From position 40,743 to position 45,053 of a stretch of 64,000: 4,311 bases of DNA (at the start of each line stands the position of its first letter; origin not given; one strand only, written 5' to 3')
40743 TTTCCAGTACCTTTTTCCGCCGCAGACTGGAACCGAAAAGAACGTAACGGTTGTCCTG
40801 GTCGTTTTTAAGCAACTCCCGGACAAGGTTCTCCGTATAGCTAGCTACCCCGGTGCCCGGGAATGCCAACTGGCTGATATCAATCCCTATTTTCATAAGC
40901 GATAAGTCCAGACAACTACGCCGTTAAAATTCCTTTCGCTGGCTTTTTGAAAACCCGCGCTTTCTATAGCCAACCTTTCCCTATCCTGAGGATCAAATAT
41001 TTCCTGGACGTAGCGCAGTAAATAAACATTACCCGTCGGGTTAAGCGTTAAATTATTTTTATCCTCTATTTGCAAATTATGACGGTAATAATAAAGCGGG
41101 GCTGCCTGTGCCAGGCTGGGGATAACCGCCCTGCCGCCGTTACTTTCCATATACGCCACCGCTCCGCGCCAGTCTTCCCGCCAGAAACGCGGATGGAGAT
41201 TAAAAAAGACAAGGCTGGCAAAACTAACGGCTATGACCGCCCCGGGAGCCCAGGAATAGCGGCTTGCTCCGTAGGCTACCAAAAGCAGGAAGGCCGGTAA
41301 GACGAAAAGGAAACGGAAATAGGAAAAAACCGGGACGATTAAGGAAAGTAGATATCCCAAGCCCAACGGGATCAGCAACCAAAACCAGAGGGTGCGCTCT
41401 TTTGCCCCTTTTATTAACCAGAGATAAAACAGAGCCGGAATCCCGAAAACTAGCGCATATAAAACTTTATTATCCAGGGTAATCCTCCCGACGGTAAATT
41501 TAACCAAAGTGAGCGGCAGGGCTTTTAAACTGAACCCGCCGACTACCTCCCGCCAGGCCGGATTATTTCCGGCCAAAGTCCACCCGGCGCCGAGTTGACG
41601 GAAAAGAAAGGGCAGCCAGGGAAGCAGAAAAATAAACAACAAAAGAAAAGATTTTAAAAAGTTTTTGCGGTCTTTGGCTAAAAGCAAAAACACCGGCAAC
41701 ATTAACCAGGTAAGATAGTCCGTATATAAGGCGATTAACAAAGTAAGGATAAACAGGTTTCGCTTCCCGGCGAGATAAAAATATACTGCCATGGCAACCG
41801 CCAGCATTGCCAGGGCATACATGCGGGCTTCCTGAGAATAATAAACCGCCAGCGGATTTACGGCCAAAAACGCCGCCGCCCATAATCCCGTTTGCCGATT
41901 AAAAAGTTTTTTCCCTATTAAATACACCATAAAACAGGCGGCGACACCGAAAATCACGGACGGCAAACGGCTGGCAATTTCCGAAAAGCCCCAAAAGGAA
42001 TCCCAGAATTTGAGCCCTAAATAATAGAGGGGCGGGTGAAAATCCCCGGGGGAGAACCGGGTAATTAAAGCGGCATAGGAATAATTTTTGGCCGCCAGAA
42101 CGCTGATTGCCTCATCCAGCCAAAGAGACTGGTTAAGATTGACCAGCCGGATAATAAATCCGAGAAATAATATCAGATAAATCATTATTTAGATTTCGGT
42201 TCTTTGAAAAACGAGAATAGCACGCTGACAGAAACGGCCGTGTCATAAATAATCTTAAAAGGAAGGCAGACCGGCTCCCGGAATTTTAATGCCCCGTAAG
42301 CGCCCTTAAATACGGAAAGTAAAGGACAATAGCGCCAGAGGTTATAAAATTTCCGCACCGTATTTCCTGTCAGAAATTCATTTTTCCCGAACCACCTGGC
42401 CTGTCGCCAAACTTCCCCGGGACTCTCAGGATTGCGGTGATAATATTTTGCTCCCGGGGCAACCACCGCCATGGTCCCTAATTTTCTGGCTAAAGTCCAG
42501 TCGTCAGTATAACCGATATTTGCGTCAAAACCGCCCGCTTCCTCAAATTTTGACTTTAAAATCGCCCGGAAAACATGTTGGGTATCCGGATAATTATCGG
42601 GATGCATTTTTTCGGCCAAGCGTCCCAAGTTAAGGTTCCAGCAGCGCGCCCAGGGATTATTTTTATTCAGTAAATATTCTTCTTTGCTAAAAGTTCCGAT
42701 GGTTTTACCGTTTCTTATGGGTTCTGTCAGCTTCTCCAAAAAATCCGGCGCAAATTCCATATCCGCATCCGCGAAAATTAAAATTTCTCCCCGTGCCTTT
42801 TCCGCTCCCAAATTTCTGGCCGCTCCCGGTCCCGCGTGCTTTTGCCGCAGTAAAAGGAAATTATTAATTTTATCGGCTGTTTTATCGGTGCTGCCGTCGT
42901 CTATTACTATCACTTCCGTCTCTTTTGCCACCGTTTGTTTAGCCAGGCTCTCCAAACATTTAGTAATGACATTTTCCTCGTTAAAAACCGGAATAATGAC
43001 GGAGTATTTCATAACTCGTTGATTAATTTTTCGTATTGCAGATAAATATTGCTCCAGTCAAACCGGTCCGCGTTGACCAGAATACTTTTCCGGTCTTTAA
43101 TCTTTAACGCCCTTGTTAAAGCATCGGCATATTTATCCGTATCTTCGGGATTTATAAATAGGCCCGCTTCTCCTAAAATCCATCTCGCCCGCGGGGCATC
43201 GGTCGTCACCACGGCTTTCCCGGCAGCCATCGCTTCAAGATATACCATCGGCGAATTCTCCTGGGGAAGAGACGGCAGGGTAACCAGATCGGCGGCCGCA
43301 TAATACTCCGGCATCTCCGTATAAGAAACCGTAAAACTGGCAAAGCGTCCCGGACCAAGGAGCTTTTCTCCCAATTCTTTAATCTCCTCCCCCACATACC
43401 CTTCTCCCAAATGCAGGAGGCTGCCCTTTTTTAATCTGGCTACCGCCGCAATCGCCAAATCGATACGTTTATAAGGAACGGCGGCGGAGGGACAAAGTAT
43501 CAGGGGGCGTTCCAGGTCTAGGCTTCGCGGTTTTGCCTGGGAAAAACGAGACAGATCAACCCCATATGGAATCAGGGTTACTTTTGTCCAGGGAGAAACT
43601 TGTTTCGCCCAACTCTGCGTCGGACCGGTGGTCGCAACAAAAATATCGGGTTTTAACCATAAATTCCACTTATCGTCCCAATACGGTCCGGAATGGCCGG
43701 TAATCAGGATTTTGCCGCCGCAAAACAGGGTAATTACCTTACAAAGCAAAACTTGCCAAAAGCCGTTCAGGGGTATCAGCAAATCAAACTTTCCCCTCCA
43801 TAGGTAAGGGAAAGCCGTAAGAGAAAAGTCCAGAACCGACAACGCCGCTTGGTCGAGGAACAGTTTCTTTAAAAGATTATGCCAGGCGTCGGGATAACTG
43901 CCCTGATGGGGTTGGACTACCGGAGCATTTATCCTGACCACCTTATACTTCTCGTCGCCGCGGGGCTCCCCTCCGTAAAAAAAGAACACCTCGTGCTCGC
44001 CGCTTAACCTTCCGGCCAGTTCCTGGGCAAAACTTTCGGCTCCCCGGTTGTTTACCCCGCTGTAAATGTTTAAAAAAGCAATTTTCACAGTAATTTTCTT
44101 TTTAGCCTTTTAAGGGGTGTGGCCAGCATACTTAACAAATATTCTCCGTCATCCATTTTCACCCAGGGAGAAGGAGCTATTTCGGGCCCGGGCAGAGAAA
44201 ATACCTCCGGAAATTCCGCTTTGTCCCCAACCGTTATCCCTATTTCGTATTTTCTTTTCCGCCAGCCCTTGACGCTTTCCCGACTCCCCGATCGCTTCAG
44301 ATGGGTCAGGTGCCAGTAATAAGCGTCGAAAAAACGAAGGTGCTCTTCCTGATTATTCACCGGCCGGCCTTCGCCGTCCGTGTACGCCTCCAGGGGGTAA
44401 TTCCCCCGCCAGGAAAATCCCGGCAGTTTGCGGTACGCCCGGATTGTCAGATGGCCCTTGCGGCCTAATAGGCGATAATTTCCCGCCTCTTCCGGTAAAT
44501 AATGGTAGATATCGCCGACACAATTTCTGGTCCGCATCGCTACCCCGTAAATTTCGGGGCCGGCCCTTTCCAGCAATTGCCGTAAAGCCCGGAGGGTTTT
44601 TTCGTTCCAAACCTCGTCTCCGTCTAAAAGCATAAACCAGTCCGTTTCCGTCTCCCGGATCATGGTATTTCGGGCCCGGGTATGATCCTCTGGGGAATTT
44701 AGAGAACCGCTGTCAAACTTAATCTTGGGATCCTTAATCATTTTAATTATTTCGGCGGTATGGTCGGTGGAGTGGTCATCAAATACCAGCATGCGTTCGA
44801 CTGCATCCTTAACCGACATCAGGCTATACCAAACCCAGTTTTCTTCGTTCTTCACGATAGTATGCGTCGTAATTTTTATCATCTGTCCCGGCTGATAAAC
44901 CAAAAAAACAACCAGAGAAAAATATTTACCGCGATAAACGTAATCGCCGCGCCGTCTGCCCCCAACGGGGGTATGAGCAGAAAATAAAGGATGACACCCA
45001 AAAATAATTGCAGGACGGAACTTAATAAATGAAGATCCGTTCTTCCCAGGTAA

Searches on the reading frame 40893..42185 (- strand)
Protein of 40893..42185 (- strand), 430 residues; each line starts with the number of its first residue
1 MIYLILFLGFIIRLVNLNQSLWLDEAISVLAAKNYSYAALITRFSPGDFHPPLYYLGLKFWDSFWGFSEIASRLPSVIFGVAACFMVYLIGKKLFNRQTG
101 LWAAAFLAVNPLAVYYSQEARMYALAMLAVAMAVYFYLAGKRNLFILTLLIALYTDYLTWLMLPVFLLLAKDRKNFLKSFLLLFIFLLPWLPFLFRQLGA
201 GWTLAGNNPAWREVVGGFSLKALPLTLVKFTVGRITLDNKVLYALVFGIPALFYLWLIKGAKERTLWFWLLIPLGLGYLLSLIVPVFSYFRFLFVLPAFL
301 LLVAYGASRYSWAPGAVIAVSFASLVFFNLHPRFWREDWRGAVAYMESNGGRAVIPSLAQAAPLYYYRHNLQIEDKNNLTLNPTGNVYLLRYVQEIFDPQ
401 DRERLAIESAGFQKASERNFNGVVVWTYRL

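Call 9: search_protein_families(library=pfam, proteins=[window:40893-42185:-], max_evalue=0.01)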
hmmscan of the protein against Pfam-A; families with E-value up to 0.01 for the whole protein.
window:40893-42185:- (430 aa): 1 family
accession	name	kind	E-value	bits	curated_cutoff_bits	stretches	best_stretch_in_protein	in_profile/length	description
PF13231.12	PMT_2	-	4.2e-09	37.2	26.1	1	50-188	2-152/160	Dolichyl-phosphate-mannose-protein mannosyltransferase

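Call 73: search_protein_families(library=ncbifam, proteins=[window:40893-42185:-], max_evalue=0.001)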
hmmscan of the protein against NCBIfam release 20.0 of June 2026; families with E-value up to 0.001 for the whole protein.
window:40893-42185:- (430 aa): 3 families
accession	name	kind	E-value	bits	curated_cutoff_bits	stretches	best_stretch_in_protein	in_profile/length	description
TIGR03663.1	TIGR03663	subfamily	3.6e-11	42.7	126.25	1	2-141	4-141/435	flippase activity-associated protein Agl23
NF052499.1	MnslTaseMT1671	equivalog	5.1e-11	41.7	900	1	18-154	46-183/523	mannosyltransferase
TIGR04154.1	archaeo_STT3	subfamily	1.6e-05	23.5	450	1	74-115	100-141/831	oligosaccharyl transferase, archaeosortase A system-associated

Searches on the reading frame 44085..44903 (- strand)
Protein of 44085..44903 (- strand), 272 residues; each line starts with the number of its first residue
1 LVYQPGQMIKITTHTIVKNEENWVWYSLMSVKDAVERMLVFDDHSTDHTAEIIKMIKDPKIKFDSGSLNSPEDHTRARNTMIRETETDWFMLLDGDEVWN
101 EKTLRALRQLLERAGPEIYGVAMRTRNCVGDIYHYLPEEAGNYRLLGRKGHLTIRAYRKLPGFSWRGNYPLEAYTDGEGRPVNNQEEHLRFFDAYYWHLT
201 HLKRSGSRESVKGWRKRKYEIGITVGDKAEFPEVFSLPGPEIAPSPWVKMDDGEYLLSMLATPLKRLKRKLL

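Call 9: search_protein_families(library=pfam, proteins=[window:44085-44903:-], max_evalue=0.01)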
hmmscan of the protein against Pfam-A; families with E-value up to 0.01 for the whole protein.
window:44085-44903:- (272 aa): 3 families
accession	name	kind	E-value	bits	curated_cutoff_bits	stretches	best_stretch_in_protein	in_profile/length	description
PF00535.33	Glycos_transf_2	-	1.1e-16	61.7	23.3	1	16-139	5-131/168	Glycosyl transferase family 2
PF13704.12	Glyco_tranf_2_4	-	2.4e-07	31.6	27.5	1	34-110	17-97/98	Glycosyl transferase family 2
PF10111.15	Glyco_tranf_2_2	-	0.00032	20.7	27.3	1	33-109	27-104/276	Glycosyltransferase like family 2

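Call 73: search_protein_families(library=ncbifam, proteins=[window:44085-44903:-], max_evalue=0.001)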
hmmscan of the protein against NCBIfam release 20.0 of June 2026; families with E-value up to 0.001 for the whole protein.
window:44085-44903:- (272 aa): 2 families
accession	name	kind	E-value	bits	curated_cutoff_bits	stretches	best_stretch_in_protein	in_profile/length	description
TIGR04195.1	S_glycosyl_SunS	equivalog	1.6e-10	40.4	350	1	4-102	52-147/421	SunS family peptide S-glycosyltransferase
NF047683.1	TeichurnBiosyTuaG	equivalog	1.1e-06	28.5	400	1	19-105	16-105/252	teichuronic acid biosynthesis protein TuaG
